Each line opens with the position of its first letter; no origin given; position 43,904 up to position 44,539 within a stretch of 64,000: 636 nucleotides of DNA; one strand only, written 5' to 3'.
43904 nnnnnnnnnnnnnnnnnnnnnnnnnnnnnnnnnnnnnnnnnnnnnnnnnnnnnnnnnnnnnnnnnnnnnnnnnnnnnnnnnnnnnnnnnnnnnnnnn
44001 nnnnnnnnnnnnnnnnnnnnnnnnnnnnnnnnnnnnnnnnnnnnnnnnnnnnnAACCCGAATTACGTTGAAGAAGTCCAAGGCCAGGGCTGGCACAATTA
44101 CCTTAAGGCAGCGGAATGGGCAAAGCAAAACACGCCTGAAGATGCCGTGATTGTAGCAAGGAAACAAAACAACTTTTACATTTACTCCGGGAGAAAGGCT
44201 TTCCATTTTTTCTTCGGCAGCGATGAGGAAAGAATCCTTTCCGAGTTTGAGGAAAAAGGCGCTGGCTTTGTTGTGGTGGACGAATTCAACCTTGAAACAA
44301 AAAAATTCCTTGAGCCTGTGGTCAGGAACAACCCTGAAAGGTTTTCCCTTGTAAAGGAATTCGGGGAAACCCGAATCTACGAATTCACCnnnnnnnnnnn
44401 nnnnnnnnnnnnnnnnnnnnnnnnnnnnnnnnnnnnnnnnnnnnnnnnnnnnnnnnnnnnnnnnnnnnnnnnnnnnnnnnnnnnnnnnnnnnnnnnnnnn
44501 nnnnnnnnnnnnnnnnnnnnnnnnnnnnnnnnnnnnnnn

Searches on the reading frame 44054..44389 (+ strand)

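Call 17: search_protein_families(library=pfam, proteins=[window:44054-44389:+], max_evalue=10)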
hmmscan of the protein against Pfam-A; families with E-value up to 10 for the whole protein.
window:44054-44389:+ (112 aa): 1 family
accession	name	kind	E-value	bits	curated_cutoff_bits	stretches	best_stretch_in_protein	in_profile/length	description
PF20604.3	DUF6798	-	3.4e-07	30.3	26.9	1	16-49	3-37/61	Domain of unknown function (DUF6798)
